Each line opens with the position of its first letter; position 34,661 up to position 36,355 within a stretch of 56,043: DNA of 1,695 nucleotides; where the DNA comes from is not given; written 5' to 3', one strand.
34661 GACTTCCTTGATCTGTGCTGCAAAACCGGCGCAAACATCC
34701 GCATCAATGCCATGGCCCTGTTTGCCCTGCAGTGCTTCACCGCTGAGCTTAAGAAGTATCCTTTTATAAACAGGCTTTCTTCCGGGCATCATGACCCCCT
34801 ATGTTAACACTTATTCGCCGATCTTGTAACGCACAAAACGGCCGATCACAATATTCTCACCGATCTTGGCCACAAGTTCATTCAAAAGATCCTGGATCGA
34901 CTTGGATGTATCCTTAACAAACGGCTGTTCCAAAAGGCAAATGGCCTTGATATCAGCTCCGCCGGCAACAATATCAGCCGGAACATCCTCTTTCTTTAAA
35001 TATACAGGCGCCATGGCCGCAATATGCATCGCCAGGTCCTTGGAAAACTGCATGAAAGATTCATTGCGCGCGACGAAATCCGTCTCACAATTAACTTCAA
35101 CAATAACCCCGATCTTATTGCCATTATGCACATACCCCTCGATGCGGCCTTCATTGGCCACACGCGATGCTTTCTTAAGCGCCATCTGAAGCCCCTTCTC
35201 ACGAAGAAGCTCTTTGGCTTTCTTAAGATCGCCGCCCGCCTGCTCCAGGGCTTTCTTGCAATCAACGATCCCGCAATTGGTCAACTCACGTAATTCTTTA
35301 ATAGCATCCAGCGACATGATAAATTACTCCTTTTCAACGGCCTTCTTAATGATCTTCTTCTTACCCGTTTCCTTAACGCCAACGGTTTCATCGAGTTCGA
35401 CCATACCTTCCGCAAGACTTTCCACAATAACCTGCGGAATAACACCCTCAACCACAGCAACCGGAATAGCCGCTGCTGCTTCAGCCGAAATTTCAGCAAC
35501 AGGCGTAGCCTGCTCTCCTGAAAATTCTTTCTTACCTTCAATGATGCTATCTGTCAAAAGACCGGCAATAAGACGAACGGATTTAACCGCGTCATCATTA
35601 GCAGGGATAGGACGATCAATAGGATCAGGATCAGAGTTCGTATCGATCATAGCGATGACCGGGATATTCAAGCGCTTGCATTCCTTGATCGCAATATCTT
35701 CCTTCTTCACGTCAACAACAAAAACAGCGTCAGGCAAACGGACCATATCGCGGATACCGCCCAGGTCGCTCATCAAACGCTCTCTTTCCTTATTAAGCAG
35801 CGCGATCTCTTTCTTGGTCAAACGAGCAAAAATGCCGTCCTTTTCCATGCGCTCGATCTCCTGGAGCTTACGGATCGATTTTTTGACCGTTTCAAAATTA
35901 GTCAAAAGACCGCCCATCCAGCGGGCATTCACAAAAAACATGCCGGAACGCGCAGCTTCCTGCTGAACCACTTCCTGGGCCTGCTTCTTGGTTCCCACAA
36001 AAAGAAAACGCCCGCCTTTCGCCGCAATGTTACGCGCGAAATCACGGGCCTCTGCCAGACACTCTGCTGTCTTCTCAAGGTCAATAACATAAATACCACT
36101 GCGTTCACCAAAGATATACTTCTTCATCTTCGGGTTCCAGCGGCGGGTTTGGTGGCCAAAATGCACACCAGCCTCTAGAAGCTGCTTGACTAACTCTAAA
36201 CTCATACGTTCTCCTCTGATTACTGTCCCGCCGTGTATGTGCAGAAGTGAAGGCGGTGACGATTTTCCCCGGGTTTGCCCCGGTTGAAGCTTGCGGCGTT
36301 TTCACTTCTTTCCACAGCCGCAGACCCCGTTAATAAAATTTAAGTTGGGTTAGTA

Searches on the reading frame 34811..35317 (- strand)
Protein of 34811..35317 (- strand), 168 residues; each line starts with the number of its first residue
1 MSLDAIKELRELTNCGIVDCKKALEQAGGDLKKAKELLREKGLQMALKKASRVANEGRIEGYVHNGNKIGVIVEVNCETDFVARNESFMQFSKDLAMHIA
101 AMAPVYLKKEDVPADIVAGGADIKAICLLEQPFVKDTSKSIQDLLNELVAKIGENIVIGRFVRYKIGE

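Call 63: search_protein_families(library=pfam, proteins=[window:34811-35317:-], max_evalue=0.0001)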
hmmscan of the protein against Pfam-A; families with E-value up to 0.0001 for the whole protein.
window:34811-35317:- (168 aa): 1 family
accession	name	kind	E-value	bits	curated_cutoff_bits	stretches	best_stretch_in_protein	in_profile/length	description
PF00889.24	EF_TS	-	6.7e-25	88.3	27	2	35-119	57-134/204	Elongation factor TS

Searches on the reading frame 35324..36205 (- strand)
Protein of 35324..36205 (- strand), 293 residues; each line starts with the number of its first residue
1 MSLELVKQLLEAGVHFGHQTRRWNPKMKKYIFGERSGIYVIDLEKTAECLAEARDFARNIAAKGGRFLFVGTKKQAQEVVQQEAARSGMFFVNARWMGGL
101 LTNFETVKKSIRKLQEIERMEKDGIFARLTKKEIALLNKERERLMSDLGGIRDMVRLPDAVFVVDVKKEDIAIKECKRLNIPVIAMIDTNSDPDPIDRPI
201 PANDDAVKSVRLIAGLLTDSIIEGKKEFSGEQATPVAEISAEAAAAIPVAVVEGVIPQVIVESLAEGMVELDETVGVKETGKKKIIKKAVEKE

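Call 63: search_protein_families(library=pfam, proteins=[window:35324-36205:-], max_evalue=0.0001)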
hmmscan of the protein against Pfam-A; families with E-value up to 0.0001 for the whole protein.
window:35324-36205:- (293 aa): 1 family
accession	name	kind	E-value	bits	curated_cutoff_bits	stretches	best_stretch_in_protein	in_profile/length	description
PF00318.25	Ribosomal_S2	-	7.8e-96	319.9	26.1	1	9-224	1-216/216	Ribosomal protein S2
